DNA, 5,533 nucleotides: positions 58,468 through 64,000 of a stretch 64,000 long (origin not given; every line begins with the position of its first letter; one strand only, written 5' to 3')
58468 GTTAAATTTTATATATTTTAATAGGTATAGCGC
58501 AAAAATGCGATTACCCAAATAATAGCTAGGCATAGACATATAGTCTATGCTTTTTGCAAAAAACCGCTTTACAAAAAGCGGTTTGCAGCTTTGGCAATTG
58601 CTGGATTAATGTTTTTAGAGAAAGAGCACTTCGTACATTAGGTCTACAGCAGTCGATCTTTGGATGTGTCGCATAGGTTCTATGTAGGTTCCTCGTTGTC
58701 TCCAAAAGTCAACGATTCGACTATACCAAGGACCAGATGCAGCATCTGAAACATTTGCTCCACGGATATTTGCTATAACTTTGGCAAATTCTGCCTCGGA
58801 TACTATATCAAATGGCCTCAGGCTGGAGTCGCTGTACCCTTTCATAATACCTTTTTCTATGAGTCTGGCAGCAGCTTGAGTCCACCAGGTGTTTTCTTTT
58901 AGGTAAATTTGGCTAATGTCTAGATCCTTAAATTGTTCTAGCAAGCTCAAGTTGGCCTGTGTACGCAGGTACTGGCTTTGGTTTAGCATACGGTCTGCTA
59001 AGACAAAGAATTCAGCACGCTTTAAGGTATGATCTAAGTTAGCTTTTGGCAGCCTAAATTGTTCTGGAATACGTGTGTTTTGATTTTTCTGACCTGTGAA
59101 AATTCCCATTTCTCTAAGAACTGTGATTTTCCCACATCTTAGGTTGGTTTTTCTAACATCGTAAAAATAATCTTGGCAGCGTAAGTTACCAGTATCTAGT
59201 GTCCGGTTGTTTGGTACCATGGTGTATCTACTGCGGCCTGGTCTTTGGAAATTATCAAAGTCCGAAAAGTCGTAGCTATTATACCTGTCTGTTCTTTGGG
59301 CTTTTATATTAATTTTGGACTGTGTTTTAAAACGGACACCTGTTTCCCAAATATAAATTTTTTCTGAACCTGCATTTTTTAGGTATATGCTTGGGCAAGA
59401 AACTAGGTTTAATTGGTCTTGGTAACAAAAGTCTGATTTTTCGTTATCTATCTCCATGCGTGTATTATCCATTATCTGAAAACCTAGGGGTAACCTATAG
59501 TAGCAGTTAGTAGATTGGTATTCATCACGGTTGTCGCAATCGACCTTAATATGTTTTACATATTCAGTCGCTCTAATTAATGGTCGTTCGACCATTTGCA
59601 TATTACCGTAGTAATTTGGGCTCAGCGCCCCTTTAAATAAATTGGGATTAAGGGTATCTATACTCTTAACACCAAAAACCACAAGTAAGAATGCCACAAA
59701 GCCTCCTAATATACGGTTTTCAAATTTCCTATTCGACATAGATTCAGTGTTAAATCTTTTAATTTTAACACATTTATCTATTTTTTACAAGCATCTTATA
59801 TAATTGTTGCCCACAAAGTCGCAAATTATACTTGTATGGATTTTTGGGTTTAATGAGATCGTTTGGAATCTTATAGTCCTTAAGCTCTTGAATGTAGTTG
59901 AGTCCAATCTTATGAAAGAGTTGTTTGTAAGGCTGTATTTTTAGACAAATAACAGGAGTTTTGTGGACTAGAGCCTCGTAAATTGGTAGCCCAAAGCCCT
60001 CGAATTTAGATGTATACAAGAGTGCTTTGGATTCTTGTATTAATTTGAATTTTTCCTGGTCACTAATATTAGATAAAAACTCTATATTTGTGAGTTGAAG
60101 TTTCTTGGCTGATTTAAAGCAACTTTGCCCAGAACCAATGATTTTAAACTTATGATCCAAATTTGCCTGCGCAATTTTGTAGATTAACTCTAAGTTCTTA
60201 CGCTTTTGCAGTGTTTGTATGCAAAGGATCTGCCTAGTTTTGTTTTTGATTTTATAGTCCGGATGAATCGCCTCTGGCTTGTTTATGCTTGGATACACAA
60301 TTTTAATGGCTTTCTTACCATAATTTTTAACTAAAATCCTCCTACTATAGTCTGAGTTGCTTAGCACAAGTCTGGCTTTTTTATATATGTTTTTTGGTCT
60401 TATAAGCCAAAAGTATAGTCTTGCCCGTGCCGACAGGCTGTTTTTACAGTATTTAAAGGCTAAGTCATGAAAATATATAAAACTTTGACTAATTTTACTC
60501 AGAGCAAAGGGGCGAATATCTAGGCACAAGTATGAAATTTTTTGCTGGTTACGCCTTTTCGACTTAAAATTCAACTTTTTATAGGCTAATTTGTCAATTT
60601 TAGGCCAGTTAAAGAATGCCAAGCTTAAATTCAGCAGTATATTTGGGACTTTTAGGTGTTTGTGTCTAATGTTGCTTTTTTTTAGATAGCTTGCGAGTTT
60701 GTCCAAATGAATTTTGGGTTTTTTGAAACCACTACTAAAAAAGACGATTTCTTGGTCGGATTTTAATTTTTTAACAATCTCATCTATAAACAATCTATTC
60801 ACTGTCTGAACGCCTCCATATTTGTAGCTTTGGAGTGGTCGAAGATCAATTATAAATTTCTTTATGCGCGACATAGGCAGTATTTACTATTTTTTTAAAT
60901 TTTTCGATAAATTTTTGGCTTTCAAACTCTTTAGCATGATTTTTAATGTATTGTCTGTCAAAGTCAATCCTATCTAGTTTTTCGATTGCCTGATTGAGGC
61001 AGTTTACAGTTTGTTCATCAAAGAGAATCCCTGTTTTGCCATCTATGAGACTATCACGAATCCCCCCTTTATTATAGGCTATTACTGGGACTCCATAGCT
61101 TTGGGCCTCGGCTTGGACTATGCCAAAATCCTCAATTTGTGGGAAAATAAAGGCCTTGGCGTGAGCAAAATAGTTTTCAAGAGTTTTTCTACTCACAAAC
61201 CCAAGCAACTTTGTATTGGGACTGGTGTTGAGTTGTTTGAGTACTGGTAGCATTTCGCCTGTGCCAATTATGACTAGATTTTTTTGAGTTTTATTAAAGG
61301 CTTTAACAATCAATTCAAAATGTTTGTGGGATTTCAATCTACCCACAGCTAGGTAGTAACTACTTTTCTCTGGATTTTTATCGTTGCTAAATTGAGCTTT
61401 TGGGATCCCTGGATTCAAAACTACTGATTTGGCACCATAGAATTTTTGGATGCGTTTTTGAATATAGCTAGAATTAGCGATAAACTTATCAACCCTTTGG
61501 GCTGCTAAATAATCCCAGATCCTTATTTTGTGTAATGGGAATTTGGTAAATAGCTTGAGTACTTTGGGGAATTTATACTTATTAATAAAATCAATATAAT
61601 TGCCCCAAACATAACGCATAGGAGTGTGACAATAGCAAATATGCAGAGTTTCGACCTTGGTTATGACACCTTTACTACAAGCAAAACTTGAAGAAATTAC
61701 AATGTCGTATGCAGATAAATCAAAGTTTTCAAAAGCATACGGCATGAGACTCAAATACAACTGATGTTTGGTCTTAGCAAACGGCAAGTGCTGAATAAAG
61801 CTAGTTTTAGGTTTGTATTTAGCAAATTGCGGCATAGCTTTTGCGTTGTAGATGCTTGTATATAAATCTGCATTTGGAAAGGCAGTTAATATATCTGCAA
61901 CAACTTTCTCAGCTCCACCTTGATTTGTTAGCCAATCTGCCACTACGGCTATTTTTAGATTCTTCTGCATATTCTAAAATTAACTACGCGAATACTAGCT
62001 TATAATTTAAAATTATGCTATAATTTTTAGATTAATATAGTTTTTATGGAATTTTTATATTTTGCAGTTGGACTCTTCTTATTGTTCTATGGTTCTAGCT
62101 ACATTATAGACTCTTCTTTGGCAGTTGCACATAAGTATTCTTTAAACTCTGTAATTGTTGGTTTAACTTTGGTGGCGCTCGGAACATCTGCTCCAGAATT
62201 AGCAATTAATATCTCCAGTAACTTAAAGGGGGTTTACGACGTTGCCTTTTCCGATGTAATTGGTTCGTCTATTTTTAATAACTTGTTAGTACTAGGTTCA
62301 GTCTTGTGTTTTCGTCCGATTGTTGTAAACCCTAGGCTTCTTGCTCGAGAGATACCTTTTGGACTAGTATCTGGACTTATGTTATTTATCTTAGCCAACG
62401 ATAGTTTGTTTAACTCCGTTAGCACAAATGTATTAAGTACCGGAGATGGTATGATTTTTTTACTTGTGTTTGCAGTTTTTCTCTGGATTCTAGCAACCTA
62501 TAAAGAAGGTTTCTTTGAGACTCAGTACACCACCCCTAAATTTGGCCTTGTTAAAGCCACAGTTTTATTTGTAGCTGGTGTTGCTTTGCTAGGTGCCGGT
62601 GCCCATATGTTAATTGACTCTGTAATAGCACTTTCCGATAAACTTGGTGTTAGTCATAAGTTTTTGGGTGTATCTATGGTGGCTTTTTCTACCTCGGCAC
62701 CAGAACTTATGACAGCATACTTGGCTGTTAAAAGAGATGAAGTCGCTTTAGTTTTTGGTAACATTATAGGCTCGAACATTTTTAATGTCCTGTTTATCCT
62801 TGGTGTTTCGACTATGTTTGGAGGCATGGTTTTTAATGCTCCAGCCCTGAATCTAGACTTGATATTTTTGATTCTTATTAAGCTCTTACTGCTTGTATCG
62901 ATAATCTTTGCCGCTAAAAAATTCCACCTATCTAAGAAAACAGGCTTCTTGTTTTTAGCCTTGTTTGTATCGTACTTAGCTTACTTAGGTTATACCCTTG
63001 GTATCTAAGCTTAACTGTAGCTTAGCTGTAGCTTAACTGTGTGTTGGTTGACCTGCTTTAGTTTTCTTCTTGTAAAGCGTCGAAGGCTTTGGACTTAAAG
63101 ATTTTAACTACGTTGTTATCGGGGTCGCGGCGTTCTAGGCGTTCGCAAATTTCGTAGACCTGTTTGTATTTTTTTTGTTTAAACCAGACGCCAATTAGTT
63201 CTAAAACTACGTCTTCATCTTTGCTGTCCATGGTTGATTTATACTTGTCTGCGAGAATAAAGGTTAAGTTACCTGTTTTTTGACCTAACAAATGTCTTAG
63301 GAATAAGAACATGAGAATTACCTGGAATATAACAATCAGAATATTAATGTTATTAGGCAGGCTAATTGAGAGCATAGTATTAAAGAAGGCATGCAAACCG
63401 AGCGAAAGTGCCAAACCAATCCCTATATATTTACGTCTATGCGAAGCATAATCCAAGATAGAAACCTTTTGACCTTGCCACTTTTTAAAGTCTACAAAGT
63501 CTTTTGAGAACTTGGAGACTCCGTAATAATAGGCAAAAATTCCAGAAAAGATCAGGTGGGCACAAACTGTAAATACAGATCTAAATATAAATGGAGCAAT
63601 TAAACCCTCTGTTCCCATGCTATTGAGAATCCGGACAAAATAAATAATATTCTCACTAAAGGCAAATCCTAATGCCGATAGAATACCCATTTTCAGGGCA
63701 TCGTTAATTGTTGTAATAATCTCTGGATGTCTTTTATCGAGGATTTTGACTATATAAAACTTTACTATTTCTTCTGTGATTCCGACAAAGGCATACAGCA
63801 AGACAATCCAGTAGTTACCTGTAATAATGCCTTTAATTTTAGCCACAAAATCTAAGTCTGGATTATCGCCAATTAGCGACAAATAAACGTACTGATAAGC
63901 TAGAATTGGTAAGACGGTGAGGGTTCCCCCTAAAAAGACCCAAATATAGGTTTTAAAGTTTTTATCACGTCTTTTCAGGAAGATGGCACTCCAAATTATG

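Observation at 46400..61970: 15-kb same-strand surface-layer locus: two GT4 glycosyltransferases followed by four SLH-type envelope proteins, including two colinear giant paralogs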

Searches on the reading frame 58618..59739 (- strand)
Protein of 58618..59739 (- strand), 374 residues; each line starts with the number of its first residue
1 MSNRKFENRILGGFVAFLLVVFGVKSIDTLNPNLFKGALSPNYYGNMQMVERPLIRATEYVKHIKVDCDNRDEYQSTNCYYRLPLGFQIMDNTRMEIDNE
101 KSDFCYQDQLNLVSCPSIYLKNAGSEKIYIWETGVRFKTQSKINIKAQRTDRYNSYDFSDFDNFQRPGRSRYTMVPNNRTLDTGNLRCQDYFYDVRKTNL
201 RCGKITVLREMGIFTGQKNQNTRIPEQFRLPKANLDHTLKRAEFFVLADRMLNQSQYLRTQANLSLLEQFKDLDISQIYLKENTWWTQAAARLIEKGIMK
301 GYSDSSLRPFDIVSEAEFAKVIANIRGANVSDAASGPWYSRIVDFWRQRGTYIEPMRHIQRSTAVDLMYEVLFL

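Call 55: predict_structure(alignment_id=A3)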
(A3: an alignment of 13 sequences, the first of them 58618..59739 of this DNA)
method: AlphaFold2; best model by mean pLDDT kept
length: 374 residues; sequences in the alignment: 13
mean_pLDDT: 64.5   pTM: 0.52
mean pLDDT of the five models: 64.5, 64.4, 62.6, 62.0, 58.2
residues with pLDDT >= 90: 15; 70-90: 167; 50-70: 95; < 50: 97
segments of 3 or more residues with pLDDT < 50: 4-6, 13-51, 72-74, 147-184, 218-225
pLDDT, mean of each block of 10 residues (from residue 1): 49 46 32 30 32 62 66 57 64 80 71 72 66 80 52 30 28 35 52 62 72 60 51 69 88 71 88 85 83 87 84 85 83 79 74 78 82 66
secondary structure, 60 per line:
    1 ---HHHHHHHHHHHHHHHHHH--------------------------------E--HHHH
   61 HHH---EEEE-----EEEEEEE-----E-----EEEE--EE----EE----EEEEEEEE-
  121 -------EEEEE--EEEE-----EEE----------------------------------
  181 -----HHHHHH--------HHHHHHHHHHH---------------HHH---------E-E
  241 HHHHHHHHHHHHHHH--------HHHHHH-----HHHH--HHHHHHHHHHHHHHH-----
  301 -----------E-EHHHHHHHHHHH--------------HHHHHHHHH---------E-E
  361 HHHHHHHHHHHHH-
elements in order: H4-21 H57-63 E67-70 E76-82 E94-97 E112-119 E128-132 E135-138 E144-146 H186-191 H200-210 H241-255 H264-269 H275-278 H281-295 H315-325 H340-348 H361-373

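Call 58: fold_search(model_id=the predicted structure, library=pdb)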
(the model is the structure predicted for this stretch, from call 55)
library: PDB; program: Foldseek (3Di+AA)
matches with E <= 10: 1567; with E <= 0.001: 8
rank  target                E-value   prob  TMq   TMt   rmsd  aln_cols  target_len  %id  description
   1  7sv5_B                2.3e-05  1.00  0.32  0.67   5.1       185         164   14  Crystal structure of SpaA-SLH/G109A in complex with 4,6-Pyr-beta-D-ManNAc-(1->4)-beta-D-GlcNAcOMe (released 2022-03-09)
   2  6cwn                  3.6e-05  1.00  0.34  0.71   4.2       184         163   15  Crystal structure of SpaA-SLH/G109A in complex with 4,6-Pyr-beta-D-ManNAcOMe (released 2018-08-15)
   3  7sv5_A                3.9e-05  1.00  0.31  0.65   5.1       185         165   14  Crystal structure of SpaA-SLH/G109A in complex with 4,6-Pyr-beta-D-ManNAc-(1->4)-beta-D-GlcNAcOMe (released 2022-03-09)
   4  6bt4                  1.4e-04  1.00  0.31  0.64   5.2       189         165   15  Crystal structure of the SLH domain of Sap from Bacillus anthracis in complex with a pyruvylated SCWP unit (released 2018-03-21)
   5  6cwf_A                1.8e-04  1.00  0.33  0.69   4.3       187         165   15  Crystal structure of SpaA-SLH in complex with 4,6-Pyr-beta-D-ManNAcOMe (released 2018-08-15)
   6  6cwh_C                2.0e-04  1.00  0.32  0.68   4.4       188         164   14  Crystal structure of SpaA-SLH in complex with 4,6-Pyr-beta-D-ManNAcOMe (P1) (released 2018-08-15)
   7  6cwr                  3.8e-04  1.00  0.32  0.65   4.6       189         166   13  Crystal structure of SpaA-SLH/G46A/G109A in complex with 4,6-Pyr-beta-D-ManNAcOMe (released 2018-08-15)
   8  6cwc_A                4.3e-04  1.00  0.31  0.65   4.6       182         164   15  Crystal structure of SpaA-SLH (released 2018-08-15)
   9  7sv6                  1.2e-03  1.00  0.31  0.64   5.6       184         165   15  Crystal structure of SpaA-SLH/G46A/G109A in complex with 4,6-Pyr-beta-D-ManNAc-(1->4)-beta-D-GlcNAcOMe (released 2022-03-09)
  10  3mlp_E                1.8e-02  0.98  0.17  0.20   7.8       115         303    6  Early B-cell Factor 1 (Ebf1) bound to DNA (released 2010-12-01)
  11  3n50_A                2.4e-02  0.99  0.15  0.36   4.2        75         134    5  Human Early B-cell factor 3 (EBF3) IPT/TIG and HLHLH domains (released 2010-06-16)
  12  3mlp_A                2.4e-02  0.96  0.16  0.18   7.6       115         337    5  Early B-cell Factor 1 (Ebf1) bound to DNA (released 2010-12-01)
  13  6e48_G                3.0e-02  0.95  0.15  0.37   5.2       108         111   12  Crystal Structure of the Murine Norovirus VP1 P domain in complex with the CD300lf Receptor and Lithocholic Acid (released 2018-09-12)
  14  1ieh_MODEL_1_A        3.2e-02  0.72  0.15  0.29   7.5       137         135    8  SOLUTION STRUCTURE OF A SOLUBLE SINGLE-DOMAIN ANTIBODY WITH HYDROPHOBIC RESIDUES TYPICAL OF A VL/VH INTERFACE (released 2002-08-07)
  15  5k6p_MODEL_1_A        3.4e-02  0.87  0.16  0.33   7.5       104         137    8  The NMR structure of the m domain tri-helix bundle and C2 of human cardiac Myosin Binding Protein C (released 2016-11-09)
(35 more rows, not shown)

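Call 97: search_solved_structures(query=A3, max_evalue=0.1)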
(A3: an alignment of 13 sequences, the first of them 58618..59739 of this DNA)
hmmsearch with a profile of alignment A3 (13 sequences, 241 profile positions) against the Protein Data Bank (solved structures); distinct sequences matched with E-value up to 0.1: 8.
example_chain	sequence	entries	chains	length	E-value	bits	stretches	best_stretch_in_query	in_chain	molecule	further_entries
4aq1_C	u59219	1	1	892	1.8e-06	30.8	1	108-206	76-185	SBSB PROTEIN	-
4aq1_A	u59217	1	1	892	1.8e-06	30.8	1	108-206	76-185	SBSB PROTEIN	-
3pyw_A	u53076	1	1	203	5.7e-06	29.2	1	98-150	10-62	S-layer protein sap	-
6bt4_A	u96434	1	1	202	1e-05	28.4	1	97-157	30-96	S-layer protein sap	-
9g93_A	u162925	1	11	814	0.00022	24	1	98-159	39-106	S-layer protein sap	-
8bz2_A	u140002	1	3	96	0.00038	23.2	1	99-164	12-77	S-layer homology domain-containing protein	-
8bys_A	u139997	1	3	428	0.0056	19.4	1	99-164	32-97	S-layer homology domain-containing protein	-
8bym_A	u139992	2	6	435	0.0057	19.4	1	99-164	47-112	S-layer homology domain-containing protein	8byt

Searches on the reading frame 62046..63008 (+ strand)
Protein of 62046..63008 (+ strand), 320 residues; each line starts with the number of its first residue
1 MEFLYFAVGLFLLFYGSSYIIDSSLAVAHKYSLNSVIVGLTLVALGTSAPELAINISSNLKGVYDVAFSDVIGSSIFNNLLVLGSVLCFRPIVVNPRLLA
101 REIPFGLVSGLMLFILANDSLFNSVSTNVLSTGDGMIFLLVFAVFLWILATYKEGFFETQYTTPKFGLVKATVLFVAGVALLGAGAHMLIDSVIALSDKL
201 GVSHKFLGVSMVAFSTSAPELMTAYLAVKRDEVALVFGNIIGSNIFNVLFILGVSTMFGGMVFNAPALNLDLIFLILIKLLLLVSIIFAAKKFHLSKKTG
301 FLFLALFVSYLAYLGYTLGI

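Call 14: search_protein_families(library=pfam, proteins=[window:62046-63008:+], max_evalue=0.001)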
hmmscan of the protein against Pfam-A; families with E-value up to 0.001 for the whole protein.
window:62046-63008:+ (320 aa): 1 family
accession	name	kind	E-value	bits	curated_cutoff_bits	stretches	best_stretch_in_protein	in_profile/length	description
PF01699.29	Na_Ca_ex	-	4.2e-53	179.8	24.9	2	171-314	2-149/151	Sodium/calcium exchanger protein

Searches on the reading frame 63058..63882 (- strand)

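Call 14: search_protein_families(library=pfam, proteins=[window:63058-63882:-], max_evalue=0.001)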
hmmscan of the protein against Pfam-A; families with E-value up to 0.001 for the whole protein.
window:63058-63882:- (274 aa): 1 family
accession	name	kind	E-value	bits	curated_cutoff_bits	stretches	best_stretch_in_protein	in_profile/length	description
PF13367.11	PrsW-protease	-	4e-24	85.7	23.5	1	27-193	44-195/196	PrsW family intramembrane metalloprotease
